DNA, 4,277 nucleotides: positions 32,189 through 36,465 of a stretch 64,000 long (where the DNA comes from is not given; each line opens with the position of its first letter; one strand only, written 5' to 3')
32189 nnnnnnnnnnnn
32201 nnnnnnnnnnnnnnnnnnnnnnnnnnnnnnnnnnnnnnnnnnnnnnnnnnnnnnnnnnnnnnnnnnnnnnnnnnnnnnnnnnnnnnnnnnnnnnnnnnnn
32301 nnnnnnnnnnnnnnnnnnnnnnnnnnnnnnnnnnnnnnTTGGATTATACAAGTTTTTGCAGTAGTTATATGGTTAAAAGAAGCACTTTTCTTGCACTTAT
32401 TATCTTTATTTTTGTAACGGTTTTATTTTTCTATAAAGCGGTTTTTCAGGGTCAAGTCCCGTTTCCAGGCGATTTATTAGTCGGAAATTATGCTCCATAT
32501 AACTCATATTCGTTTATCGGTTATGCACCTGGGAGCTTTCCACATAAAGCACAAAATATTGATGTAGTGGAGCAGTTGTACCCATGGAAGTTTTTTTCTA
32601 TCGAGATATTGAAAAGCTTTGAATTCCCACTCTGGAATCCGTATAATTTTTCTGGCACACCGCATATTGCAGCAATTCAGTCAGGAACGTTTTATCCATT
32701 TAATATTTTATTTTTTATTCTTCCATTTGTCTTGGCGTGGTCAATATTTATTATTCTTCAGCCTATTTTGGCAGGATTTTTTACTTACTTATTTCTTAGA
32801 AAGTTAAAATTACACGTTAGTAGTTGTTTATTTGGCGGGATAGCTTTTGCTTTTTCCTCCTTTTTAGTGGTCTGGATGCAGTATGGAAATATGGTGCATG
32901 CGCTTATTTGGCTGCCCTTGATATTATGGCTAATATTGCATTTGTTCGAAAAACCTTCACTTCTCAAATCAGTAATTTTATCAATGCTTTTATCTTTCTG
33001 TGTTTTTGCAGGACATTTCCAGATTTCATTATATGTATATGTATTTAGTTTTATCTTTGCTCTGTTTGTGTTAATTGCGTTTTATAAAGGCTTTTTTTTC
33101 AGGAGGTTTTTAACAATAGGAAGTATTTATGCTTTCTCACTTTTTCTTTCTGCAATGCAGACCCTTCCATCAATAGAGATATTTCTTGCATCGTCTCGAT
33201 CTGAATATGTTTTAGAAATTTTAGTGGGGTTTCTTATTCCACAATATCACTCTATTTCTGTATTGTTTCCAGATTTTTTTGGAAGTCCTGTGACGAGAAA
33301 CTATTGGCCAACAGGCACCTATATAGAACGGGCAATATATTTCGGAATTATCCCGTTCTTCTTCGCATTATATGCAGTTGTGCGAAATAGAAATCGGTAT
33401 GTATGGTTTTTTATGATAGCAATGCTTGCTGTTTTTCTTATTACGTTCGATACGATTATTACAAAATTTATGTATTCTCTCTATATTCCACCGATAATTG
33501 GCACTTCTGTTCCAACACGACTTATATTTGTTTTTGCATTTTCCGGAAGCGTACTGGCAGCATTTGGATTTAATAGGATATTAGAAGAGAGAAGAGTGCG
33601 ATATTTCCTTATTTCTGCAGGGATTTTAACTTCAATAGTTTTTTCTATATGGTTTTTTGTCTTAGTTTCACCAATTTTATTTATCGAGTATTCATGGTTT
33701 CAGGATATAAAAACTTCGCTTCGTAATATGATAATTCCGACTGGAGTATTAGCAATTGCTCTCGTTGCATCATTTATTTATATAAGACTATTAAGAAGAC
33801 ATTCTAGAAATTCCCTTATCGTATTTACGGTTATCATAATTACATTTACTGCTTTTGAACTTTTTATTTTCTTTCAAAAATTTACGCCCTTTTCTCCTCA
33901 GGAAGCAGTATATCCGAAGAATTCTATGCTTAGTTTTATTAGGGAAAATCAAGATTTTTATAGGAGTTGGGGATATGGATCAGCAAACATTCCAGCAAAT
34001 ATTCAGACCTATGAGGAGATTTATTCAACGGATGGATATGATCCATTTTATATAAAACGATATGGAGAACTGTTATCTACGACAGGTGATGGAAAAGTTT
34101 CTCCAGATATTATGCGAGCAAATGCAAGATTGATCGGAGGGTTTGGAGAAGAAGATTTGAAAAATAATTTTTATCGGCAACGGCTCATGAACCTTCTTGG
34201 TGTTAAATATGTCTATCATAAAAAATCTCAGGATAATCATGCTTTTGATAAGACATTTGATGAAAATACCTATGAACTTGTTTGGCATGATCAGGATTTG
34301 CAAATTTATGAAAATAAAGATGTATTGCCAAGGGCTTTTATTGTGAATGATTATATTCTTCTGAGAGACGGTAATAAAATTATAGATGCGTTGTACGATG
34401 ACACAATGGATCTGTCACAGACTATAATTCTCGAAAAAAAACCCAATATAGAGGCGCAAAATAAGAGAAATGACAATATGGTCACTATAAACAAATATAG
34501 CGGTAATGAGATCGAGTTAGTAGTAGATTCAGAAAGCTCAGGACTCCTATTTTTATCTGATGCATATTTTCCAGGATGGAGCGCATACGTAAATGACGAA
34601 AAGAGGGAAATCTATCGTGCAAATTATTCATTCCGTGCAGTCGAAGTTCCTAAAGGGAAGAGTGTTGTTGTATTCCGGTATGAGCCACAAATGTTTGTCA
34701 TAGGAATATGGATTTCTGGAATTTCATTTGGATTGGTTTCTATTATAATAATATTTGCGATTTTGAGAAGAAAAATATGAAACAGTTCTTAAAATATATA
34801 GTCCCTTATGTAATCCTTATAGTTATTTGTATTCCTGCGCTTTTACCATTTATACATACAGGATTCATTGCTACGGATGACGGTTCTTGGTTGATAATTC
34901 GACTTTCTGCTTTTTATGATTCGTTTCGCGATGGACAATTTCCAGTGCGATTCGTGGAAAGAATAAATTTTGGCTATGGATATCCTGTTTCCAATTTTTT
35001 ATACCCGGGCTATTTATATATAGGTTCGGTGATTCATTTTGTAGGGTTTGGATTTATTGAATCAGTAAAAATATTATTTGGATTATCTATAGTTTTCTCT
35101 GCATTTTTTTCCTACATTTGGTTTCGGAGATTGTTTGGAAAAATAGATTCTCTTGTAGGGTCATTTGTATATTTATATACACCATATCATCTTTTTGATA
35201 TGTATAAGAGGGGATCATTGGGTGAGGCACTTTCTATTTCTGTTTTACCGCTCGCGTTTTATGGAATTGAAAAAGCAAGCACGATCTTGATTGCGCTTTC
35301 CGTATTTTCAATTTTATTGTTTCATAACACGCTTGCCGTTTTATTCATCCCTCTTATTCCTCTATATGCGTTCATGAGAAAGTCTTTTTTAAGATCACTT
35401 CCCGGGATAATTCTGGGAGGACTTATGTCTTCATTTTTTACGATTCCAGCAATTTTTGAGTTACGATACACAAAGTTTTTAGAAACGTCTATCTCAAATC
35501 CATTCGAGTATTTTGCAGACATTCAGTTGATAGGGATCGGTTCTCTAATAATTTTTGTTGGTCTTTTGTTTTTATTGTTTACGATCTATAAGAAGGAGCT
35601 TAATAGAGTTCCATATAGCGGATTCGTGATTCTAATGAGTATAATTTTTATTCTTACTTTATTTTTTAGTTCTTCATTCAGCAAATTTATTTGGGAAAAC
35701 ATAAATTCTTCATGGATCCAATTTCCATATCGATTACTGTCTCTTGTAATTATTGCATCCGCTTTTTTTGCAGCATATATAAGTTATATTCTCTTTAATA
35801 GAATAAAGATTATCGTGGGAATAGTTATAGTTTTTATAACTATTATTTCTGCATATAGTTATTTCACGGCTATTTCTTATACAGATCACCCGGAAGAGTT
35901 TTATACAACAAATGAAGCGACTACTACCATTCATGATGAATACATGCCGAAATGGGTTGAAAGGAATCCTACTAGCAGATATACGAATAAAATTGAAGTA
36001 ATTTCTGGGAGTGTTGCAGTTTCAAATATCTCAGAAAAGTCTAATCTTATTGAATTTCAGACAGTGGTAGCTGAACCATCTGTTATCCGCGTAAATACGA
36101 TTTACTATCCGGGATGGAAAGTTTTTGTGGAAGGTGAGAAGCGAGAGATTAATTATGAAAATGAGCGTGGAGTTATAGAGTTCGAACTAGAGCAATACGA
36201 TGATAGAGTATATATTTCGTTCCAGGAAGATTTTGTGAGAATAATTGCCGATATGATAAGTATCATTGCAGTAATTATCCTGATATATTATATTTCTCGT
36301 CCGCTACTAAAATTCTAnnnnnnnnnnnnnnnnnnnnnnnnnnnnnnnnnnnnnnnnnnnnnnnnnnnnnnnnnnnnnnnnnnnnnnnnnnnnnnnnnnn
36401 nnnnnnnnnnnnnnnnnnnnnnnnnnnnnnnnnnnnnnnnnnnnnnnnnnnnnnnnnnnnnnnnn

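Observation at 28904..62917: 34-kb uninterrupted co-directional glycosylation supercluster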

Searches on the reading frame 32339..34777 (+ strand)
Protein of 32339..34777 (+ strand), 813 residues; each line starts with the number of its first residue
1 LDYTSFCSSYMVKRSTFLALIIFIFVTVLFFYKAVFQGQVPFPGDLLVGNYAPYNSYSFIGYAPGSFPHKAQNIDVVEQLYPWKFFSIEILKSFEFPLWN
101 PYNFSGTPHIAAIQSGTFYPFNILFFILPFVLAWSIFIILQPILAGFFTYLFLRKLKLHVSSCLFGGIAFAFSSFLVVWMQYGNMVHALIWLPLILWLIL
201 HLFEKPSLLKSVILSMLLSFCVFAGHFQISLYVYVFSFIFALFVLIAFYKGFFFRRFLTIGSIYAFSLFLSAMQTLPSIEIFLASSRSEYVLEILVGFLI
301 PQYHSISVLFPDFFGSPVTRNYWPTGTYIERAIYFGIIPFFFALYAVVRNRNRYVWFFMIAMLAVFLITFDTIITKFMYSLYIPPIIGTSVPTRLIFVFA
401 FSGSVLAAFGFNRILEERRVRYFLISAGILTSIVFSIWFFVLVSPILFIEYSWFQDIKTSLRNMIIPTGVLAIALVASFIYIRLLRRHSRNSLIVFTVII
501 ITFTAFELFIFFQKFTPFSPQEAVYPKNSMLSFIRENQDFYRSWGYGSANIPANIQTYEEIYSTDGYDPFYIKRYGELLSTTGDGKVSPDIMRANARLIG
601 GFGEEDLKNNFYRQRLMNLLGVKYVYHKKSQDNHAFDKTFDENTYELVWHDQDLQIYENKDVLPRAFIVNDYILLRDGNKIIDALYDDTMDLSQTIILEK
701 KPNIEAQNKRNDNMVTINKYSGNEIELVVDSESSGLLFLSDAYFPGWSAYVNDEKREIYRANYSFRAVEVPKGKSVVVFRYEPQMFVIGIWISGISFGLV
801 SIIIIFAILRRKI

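Call 3: search_protein_families(library=pfam, proteins=[window:32339-34777:+], max_evalue=0.01)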
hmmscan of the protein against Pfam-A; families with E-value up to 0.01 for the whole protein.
window:32339-34777:+ (813 aa): 1 family
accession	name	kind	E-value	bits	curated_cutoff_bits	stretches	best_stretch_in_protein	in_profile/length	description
PF09586.16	YfhO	-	5.2e-28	98.3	28.5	2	706-793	747-835/835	Bacterial membrane protein YfhO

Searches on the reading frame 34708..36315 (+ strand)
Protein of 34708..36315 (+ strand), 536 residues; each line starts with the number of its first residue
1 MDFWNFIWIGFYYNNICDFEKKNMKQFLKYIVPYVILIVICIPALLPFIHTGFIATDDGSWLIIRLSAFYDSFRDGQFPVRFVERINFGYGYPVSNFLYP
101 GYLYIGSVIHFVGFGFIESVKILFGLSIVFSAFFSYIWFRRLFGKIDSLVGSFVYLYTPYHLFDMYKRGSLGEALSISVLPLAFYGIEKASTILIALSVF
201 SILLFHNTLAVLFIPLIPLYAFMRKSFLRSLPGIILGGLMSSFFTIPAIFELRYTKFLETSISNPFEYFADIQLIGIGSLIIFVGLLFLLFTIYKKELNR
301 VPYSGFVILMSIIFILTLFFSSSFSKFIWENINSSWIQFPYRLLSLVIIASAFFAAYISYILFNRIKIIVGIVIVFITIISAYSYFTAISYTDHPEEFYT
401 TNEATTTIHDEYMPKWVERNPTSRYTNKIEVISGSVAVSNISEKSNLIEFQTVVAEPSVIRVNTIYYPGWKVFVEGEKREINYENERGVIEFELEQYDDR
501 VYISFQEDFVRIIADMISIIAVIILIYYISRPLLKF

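Call 3: search_protein_families(library=pfam, proteins=[window:34708-36315:+], max_evalue=0.01)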
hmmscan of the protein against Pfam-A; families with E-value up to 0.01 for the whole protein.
window:34708-36315:+ (536 aa): 1 family
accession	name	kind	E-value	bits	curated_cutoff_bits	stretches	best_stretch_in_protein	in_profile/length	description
PF14897.12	EpsG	-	0.00029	20.5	30.1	1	100-388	48-315/326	EpsG family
